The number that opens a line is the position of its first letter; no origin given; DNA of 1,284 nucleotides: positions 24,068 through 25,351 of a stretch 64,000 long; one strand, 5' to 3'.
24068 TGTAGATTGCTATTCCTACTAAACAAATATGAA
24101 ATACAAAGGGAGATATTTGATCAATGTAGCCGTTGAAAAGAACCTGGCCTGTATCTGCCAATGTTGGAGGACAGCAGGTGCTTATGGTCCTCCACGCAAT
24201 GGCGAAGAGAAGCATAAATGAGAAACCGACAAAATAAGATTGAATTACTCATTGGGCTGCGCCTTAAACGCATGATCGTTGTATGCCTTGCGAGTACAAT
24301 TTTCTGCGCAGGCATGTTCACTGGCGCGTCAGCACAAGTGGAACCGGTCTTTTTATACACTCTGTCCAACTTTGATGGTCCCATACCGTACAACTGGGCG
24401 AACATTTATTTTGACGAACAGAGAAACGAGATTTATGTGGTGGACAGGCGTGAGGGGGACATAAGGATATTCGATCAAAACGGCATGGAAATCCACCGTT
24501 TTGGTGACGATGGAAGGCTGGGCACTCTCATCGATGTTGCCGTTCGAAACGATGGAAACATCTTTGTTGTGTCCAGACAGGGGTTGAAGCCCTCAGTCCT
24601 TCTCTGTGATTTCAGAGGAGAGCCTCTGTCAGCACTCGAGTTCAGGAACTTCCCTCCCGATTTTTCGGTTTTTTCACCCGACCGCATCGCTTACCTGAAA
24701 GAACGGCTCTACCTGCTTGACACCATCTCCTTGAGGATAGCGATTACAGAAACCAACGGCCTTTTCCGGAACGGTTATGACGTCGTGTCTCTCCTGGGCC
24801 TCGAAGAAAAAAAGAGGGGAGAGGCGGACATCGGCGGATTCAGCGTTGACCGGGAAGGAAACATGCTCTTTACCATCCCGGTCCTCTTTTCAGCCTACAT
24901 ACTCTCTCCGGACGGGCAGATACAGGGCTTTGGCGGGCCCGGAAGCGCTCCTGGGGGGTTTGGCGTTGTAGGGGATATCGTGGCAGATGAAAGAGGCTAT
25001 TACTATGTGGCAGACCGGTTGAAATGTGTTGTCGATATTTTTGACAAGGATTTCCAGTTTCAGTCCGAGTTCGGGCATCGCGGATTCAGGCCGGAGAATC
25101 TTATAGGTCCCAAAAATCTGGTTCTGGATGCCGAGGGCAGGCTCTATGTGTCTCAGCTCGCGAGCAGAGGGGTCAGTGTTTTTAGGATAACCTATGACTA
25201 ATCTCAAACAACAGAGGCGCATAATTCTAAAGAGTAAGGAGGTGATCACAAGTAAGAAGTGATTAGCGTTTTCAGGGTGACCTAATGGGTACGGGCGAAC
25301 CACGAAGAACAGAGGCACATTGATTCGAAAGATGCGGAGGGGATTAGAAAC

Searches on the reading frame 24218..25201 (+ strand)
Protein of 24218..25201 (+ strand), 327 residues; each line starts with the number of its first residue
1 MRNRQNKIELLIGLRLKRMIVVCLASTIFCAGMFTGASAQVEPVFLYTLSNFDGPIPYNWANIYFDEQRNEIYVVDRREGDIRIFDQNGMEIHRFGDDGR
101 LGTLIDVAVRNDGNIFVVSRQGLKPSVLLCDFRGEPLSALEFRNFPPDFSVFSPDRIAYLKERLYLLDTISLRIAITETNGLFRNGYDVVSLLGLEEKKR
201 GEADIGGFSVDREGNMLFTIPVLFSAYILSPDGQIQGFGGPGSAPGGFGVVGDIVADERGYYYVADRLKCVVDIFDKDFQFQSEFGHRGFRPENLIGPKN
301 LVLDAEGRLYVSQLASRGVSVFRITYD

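Call 7: search_protein_families(library=pfam, proteins=[window:24218-25201:+], max_evalue=0.001)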
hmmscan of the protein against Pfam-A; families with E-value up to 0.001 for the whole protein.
window:24218-25201:+ (327 aa): 0 families

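Call 52: search_solved_structures(query=A3, max_evalue=1)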
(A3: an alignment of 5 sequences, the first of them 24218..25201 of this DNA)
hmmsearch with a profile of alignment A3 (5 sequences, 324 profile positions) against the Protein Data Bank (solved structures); distinct sequences matched with E-value up to 1: 25.
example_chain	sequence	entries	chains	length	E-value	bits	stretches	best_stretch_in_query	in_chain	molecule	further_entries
7qrx_A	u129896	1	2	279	3.6e-34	121.4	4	234-319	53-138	E3 ubiquitin-protein ligase TRIM71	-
9jur_A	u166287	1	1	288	5.3e-34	120.9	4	234-319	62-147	E3 ubiquitin-protein ligase TRIM71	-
8j72_A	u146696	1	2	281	2.4e-33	118.7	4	234-319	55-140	E3 ubiquitin-protein ligase TRIM71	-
6d69_A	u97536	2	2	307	2.3e-32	115.5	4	224-322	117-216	NHL Repeat Region of D. melanogaster Thin | Thin, isoform D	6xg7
7qrw_A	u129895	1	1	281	6.4e-31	110.7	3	234-320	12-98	Isoform 4 of Tripartite motif-containing protein 3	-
6fpt_A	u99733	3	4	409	1.9e-30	109.2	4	234-319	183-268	E3 ubiquitin-protein ligase TRIM71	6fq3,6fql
7b96_A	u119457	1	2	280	1.1e-29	106.7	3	232-320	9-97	Isoform 2 of Tripartite motif-containing protein 2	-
7qrv_A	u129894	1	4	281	1.1e-29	106.6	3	234-320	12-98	Tripartite motif-containing protein 2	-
7b2r_A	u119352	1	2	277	5.6e-29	104.4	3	234-320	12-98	Tripartite motif-containing protein 2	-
4zlr_A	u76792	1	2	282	5.8e-17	64.9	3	234-302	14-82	Brain tumor protein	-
5ex7_A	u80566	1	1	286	6.6e-17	64.7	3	234-302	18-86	Brain tumor protein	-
1q7f_A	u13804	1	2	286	7.5e-17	64.5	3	234-302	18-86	brain tumor CG10719-PA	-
7nyq_A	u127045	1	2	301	9.6e-09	37.9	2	234-308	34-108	Meiotic P26, isoform C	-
1rwi_B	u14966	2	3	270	0.00058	22.1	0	250-317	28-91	Serine/threonine-protein kinase pknD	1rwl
8suc_A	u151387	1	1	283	0.0014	20.9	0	78-125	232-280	NHL (Ring finger b-box coiled coil) domain containing protein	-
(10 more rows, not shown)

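Call 62: search_protein_families(library=ncbifam, proteins=[window:24218-25201:+], max_evalue=0.001)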
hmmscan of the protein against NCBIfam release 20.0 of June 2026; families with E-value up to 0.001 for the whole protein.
window:24218-25201:+ (327 aa): 1 family
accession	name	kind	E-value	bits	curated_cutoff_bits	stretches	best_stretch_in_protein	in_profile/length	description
NF035926.1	scyF_NHL_VPEP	equivalog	6.1e-14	51.9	350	1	163-322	115-273/376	scytonemin biosynthesis PEP-CTERM protein ScyF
